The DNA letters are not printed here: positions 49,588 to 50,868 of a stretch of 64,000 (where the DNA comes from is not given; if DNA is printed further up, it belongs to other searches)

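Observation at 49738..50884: AT-rich orphan gene immediately downstream of tRNA-Glu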

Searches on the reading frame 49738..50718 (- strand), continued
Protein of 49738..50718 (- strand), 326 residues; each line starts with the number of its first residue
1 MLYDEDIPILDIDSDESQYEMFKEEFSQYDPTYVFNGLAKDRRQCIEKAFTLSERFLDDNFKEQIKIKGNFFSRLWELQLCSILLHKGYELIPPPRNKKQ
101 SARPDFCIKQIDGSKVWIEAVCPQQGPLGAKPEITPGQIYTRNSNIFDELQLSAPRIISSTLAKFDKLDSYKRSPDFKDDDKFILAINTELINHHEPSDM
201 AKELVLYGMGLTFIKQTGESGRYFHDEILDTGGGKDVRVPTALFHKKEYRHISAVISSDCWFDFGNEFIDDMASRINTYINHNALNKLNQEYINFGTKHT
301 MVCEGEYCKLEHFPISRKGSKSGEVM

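Call 58: search_protein_representatives(alignment_id=A1)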
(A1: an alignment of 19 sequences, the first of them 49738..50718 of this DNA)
Query: 19 sequences, 316 profile positions. Proteins with E-value up to 0.001 (for the whole library): 2508; up to 1e-10: 1581; up to 1e-30: 197. The best 150 are listed.
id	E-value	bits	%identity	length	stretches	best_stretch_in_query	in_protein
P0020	6.4e-119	413.0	-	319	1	1-311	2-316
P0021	9.2e-101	353.3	-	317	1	2-313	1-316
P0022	9.6e-96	336.9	-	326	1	1-311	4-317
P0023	1.3e-71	257.5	-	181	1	134-314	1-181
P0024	1.2e-70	254.4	-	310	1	1-314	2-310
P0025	3.4e-68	246.3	-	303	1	19-306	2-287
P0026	2.0e-58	214.2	-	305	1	2-309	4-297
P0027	1.5e-49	185.1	-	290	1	22-305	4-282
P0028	1.1e-42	162.5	-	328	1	14-298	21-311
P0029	3.4e-42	160.9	-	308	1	22-306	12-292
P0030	5.2e-42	160.3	-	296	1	32-309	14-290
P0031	1.9e-41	158.4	-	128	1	134-260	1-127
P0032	2.4e-41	158.1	-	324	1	29-308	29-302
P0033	2.9e-41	157.8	-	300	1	40-307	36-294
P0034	4.3e-41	157.3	-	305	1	22-302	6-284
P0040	7.0e-40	153.3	-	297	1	30-312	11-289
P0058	3.5e-37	144.5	-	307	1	2-303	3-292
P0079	1.1e-35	139.6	-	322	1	1-306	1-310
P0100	1.4e-34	135.9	-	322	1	11-295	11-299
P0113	5.3e-34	134.0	-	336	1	23-301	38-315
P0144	8.7e-33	130.0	-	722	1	2-300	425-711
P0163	3.4e-32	128.1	-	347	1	25-303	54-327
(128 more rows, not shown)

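Call 60: search_protein_families(library=padloc, alignment_id=A4, max_evalue=0.001)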
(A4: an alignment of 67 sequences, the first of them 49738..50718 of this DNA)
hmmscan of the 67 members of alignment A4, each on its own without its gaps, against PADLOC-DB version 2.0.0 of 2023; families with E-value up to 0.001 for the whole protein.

A. member 1, window:49738-50718:- (326 aa): 2 families
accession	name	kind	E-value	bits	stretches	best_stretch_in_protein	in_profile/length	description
PDLC04110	PD-T7-5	-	1.7e-13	48.4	1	70-259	53-234/346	-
PDLC04073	PD-T7-1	-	1.3e-11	41.8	1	57-258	150-340/452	-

B. families by the number of members that match (of 67 scanned): 2 families
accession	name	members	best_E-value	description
PDLC04110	PD-T7-5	66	4.1e-25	-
PDLC04073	PD-T7-1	64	2.6e-22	-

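Call 61: search_protein_families(library=pfam, alignment_id=A4, max_evalue=0.01)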
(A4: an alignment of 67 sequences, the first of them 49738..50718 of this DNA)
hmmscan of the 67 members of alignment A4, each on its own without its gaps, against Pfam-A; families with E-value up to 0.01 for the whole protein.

A. member 1, window:49738-50718:- (326 aa): 0 families

B. families by the number of members that match (of 67 scanned): 1 family
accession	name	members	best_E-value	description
PF05561.16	DUF764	1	0.004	Borrelia burgdorferi protein of unknown function (DUF764)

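Call 64: search_dna_similar(query=window:49738-50718:-, collection=phages, mode=protein, max_evalue=0.001)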
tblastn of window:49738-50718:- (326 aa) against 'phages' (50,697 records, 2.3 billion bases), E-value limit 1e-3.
No match.

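Call 65: search_dna_similar(query=window:49738-50718:-, collection=plasmids, mode=protein, max_evalue=0.001)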
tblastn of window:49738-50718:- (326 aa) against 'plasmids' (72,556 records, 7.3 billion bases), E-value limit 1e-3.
No match.

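Call 66: list_cluster_members(proteins=[P0025, P0027, P0028, P0030, P0040, P0058, P0079, P0100, P0144, P0163])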
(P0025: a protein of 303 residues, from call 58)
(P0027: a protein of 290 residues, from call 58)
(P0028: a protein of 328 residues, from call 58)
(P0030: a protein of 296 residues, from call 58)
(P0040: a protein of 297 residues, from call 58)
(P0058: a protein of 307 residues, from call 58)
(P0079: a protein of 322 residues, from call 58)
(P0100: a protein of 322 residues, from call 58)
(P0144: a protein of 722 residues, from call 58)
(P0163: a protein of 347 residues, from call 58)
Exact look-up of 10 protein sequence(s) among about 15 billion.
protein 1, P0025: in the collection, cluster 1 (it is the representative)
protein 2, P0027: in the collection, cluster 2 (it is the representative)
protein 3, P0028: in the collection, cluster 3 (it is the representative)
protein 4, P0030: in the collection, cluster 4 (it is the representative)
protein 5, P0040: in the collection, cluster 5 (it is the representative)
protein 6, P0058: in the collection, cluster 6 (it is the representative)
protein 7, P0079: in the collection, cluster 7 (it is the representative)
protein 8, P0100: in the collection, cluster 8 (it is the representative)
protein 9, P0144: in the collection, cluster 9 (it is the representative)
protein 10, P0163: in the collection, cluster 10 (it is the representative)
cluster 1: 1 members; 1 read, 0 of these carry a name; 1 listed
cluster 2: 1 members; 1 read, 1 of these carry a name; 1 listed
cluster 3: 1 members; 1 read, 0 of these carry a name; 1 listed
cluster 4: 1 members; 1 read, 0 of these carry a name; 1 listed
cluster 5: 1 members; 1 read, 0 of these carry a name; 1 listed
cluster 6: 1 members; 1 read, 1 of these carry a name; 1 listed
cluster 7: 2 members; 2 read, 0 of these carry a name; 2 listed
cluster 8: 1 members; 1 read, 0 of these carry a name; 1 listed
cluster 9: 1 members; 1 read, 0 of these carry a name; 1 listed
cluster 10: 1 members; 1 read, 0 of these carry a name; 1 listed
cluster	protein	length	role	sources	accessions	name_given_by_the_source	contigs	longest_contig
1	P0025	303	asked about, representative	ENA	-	-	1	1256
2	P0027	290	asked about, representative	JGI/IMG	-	hypothetical protein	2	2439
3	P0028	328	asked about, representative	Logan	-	-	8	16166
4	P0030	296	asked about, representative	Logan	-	-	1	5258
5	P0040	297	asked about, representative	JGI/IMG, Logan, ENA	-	-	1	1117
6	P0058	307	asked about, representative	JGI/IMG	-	hypothetical protein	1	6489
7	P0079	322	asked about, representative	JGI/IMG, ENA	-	-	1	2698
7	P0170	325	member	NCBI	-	-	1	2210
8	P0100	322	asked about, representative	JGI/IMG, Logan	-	-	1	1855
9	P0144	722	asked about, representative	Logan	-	-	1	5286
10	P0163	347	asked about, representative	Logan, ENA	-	-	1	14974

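Call 83: find_encoding_contigs(protein=P0019, flank=8000, max_places=3)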
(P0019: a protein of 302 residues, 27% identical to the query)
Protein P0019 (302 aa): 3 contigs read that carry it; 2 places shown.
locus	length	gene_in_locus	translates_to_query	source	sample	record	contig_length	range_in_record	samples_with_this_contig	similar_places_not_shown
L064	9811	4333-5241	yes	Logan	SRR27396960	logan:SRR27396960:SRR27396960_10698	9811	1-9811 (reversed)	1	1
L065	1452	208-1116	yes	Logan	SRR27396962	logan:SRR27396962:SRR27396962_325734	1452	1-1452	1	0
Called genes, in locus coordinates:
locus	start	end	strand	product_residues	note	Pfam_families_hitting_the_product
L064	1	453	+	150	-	?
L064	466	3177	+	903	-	PF12704:MacB_PCD, PF02687:FtsX, PF12704:MacB_PCD, PF02687:FtsX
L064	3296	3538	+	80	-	PF04255:DUF433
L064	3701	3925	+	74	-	-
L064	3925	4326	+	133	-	PF01850:PIN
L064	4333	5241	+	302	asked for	-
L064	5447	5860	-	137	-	PF04238:DUF420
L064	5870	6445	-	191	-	PF02630:SCO1-SenC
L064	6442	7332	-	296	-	PF01040:UbiA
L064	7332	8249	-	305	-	PF02628:COX15-CtaA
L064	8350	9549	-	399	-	PF00069:Pkinase, PF07714:PK_Tyr_Ser-Thr (weak)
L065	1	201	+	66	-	?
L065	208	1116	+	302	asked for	-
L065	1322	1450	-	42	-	?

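Call 86: find_homologous_proteins(query=A4, max_evalue=1e-10)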
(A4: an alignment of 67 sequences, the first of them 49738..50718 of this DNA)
Query A4 (67 sequences) (326 aa, profile of the alignment): 185 proteins with E <= 1e-10 among 4575 candidates; the best 120 are listed.
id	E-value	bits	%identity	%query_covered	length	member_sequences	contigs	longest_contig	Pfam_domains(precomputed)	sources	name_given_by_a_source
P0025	3.9e-91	323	25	70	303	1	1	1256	-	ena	-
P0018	6.7e-90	319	25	67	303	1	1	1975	-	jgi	jgi:hypothetical protein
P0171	1.1e-89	318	29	67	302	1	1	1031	-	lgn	-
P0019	1.9e-86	308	27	84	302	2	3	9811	-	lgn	-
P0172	4.0e-84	300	26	71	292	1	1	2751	-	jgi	jgi:type I restriction enzyme S subunit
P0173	1.2e-83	299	25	67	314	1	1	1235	-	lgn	-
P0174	1.1e-82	295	28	69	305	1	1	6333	-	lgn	-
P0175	3.6e-81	290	24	85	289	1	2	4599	-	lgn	-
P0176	8.9e-81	289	26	69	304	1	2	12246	-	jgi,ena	jgi:hypothetical protein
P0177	9.8e-81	289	23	77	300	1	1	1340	-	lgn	-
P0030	1.8e-80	288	23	83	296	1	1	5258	-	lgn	-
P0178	4.5e-80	287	27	69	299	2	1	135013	-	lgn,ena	-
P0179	6.1e-80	286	26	86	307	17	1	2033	-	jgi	jgi:hypothetical protein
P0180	9.5e-80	286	26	68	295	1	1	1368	-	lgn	-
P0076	1.0e-79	286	-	-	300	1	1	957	-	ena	-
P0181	1.0e-79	286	28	69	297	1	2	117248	-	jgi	jgi:hypothetical protein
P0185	3.6e-79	284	24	79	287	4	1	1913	-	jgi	jgi:type I restriction enzyme S subunit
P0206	2.0e-76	275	27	68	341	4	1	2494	-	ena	-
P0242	4.6e-74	267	26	86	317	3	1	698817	-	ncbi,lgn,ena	-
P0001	8.8e-70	253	100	100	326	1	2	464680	-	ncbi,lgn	-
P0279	4.3e-69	251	29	46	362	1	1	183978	-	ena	-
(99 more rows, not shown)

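Call 87: fold_search(model_id=the predicted structure, library=viral)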
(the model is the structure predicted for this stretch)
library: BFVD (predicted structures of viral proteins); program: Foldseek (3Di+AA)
matches with E <= 10: 326; with E <= 0.001: 0
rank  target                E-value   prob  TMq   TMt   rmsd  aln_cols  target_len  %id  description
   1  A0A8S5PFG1            1.6e-02  0.66  0.25  0.22  13.9       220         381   14  Antitoxin [Siphoviridae sp. ctvNP11]
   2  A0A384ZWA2            4.8e-02  0.75  0.19  0.38  14.5       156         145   12  Putative MmcB-like DNA repair protein [Dickeya phage vB_DsoM_JA13]
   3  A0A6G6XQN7            5.1e-02  0.44  0.20  0.16  14.8       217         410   10  (no name in the UniProt tables at hand)
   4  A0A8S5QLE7            5.5e-02  0.44  0.19  0.22  15.8       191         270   12  Restriction endonuclease [Siphoviridae sp. ctVCm11]
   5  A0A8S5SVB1            6.5e-02  0.28  0.20  0.16  13.1       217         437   13  Uncharacterized protein [Siphoviridae sp. ctqPo10]
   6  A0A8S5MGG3            7.4e-02  0.14  0.11  0.14  14.2       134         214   19  Holliday junction resolvase RecU [Siphoviridae sp. ctGFb30]
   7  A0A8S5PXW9            8.8e-02  0.15  0.16  0.11  13.5       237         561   15  Endonuclease-like protein [Myoviridae sp. ctgsk7]
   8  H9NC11                9.4e-02  0.30  0.19  0.32  12.1       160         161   18  (no name in the UniProt tables at hand)
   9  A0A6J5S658            1.0e-01  0.72  0.13  0.41   6.0        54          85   20  VRR-NUC domain containing protein [uncultured Caudovirales phage]
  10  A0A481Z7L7            1.0e-01  0.20  0.15  0.06  13.2       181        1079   16  Helicase [Pithovirus LCPAC304]
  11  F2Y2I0                1.0e-01  0.18  0.14  0.25  16.2       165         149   14  (no name in the UniProt tables at hand)
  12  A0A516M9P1            1.3e-01  0.51  0.18  0.43   7.1       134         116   16  (no name in the UniProt tables at hand)
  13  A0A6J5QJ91            1.3e-01  0.23  0.13  0.29  13.1       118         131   15  VRR-NUC domain containing protein [uncultured Caudovirales phage]
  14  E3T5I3                1.3e-01  0.14  0.17  0.15  17.7       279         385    9  Restriction endonuclease type IV Mrr domain-containing protein [Cafeteria roenbergensis virus (strain BV-PW1)]
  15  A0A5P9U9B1            1.4e-01  0.38  0.15  0.41   9.9       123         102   16  (no name in the UniProt tables at hand)
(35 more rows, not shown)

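Call 88: find_encoding_contigs(protein=P0242, flank=8000, max_places=1)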
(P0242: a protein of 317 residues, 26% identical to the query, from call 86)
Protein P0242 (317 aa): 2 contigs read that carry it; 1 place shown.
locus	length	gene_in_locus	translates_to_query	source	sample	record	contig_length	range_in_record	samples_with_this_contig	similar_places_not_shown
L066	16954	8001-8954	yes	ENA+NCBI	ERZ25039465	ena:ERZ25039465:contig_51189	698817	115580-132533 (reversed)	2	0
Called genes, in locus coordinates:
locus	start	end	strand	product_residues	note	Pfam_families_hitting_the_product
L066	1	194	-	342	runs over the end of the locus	PF25917:BSH_RND (faint)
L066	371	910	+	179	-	PF00227:Proteasome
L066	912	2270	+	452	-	PF00004:AAA (weak), PF07728:AAA_5 (weak), PF13191:AAA_16 (weak), PF13401:AAA_22 (faint), PF00004:AAA (weak), PF07724:AAA_2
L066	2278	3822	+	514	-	PF09430:EMC7_beta-sandw (faint), PF10670:DUF4198 (faint), PF13620:CarboxypepD_reg, PF13715:CarbopepD_reg_2 (faint), PF14686:fn3_3 (faint), PF17210:SdrD_B (faint), PF17802:SpaA (faint), PF13620:CarboxypepD_reg (weak), +3 more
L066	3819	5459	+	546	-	PF00775:Dioxygenase_C (faint), PF10670:DUF4198 (faint), PF13620:CarboxypepD_reg, PF13715:CarbopepD_reg_2 (faint), PF17210:SdrD_B (faint), PF17802:SpaA (faint), PF20598:DUF6795 (faint), PF13620:CarboxypepD_reg, +3 more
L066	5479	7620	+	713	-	PF00378:ECH_1, PF16113:ECH_2, PF02737:3HCDH_N, PF00725:3HCDH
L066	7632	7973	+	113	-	-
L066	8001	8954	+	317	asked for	-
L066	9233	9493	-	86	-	-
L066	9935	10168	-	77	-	-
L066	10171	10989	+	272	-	PF27225:AF_1859_N, PF10040:CRISPR_Cas6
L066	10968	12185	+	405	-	PF16491:Peptidase_M48_N, PF01435:Peptidase_M48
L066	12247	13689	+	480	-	PF04389:Peptidase_M28 (weak), PF01546:Peptidase_M20, PF07687:M20_dimer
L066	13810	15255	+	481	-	PF13347:MFS_2, PF07690:MFS_1 (faint)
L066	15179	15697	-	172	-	PF07291:MauE, PF07681:DoxX (weak)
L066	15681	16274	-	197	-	PF13462:Thioredoxin_4, PF01323:DSBA (faint)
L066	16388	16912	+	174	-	PF03938:OmpH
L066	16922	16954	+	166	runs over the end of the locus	-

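Call 89: find_encoding_contigs(protein=P0181, flank=8000, max_places=1)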
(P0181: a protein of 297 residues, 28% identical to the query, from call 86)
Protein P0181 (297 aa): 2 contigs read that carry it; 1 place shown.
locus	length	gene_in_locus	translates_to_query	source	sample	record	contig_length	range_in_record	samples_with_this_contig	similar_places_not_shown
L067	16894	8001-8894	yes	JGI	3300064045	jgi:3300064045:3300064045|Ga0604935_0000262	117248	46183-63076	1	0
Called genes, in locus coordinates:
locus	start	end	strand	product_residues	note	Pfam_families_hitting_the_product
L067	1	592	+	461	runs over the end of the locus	PF01225:Mur_ligase, PF08245:Mur_ligase_M, PF02875:Mur_ligase_C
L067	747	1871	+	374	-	PF00953:Glycos_transf_4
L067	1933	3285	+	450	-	PF21799:MurD-like_N, PF08245:Mur_ligase_M, PF02875:Mur_ligase_C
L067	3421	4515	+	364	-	PF01098:FTSW_RODA_SPOVE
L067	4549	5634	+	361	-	PF03033:Glyco_transf_28, PF13439:Glyco_transf_4 (faint), PF04101:Glyco_tran_28_C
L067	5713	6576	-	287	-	-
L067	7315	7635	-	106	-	PF01541:GIY-YIG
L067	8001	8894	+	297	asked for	-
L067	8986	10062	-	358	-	PF03069:FmdA_AmdA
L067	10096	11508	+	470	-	PF01225:Mur_ligase, PF08245:Mur_ligase_M, PF02875:Mur_ligase_C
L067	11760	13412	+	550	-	PF08478:POTRA_1, PF03799:FtsQ_DivIB_C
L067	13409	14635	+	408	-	PF02491:SHS2_FTSA, PF06723:MreB_Mbl, PF11104:PilM_2 (weak), PF14450:FtsA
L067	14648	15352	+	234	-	-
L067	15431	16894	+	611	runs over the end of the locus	PF00091:Tubulin, PF12327:FtsZ_C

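Call 90: find_encoding_contigs(protein=P0178, flank=8000, max_places=1)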
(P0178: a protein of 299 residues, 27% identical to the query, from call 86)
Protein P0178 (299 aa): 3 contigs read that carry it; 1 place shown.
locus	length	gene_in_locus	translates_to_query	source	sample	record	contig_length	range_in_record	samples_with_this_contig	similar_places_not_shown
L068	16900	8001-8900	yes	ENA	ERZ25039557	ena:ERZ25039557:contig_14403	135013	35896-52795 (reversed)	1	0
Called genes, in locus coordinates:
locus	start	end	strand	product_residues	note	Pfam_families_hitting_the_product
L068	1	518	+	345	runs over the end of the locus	PF01593:Amino_oxidase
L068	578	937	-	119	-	PF26540:GcpE_C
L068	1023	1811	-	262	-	PF04551:GcpE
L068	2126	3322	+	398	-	PF13356:Arm-DNA-bind_3, PF22022:Phage_int_M, PF00589:Phage_integrase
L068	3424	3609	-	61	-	-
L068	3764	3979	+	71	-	PF05930:Phage_AlpA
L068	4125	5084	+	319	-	-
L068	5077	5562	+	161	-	-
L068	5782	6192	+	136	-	-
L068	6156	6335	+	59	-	-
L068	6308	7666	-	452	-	PF01548:DEDD_Tnp_IS110, PF02371:Transposase_20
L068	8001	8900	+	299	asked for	-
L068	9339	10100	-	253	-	PF11453:DUF2950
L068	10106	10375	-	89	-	-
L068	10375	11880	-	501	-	-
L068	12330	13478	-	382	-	-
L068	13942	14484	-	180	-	-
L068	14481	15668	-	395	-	-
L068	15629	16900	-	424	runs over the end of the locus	-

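Call 91: search_protein_families(library=phrogs, proteins=[window:49738-50718:-, L005:4760-5791:+, L005:7297-8148:+, L005:8372-8791:+, L005:8912-10912:+, L021:5399-6904:-, L021:6891-7313:-, L021:8745-9317:-, L001:10269-10634:-, L001:7056-8336:-], max_evalue=0.001)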
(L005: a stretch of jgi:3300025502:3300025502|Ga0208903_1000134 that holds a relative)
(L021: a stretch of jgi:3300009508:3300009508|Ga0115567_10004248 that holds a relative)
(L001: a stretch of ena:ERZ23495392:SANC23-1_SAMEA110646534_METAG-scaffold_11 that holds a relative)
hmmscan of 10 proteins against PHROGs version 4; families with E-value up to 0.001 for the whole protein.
window:49738-50718:- (326 aa): 1 family
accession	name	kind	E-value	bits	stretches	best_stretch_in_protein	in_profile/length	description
phrog_8571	-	unknown function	7.2e-18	65.7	1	69-258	58-247/366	-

L005:4760-5791:+ (343 aa): 0 families

L005:7297-8148:+ (283 aa): 0 families

L005:8372-8791:+ (139 aa): 2 families
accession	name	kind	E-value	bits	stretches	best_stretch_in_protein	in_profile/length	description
phrog_4114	-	unknown function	5.6e-06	27.4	1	2-23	4-25/123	-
phrog_26239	-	unknown function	0.00031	22.1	1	4-32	17-44/146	-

L005:8912-10912:+ (666 aa): 1 family
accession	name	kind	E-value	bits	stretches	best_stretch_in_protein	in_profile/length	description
phrog_1493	-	lysis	2.9e-05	24.4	1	580-641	241-290/394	endolysin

L021:5399-6904:- (501 aa): 6 families
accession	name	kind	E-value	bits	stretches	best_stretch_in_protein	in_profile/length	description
phrog_38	-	head and packaging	9.9e-80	270.2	1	15-477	253-713/760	terminase large subunit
phrog_5573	-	head and packaging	3.3e-14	53.9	1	246-475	19-242/250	terminase large subunit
phrog_4758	-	head and packaging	7.8e-12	46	1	23-247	13-236/243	terminase large subunit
phrog_14112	-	unknown function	2.7e-10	41.1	1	65-196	105-237/247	-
phrog_979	-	head and packaging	1.9e-07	31.2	1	297-472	419-604/642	terminase large subunit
phrog_17672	-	head and packaging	2.4e-07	31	1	48-193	52-194/395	terminase large subunit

L021:6891-7313:- (140 aa): 4 families
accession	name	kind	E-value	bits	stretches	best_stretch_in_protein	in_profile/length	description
phrog_4044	-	head and packaging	1.8e-09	38.4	1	7-54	29-76/180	terminase small subunit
phrog_309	-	head and packaging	2.7e-06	28.6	1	26-126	165-291/319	terminase small subunit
phrog_4102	-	head and packaging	9.9e-06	26.8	1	5-116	18-136/166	terminase small subunit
phrog_3064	-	head and packaging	0.0004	20.9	1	15-64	79-128/175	terminase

L021:8745-9317:- (190 aa): 0 families

L001:10269-10634:- (121 aa): 0 families

L001:7056-8336:- (426 aa): 2 families
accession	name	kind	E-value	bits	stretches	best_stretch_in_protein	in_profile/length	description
phrog_95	-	integration and excision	5.2e-64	217.9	1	6-368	85-466/651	integrase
phrog_125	-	DNA, RNA and nucleotide metabolism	1.1e-22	81.8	1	7-274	18-250/254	DNA invertase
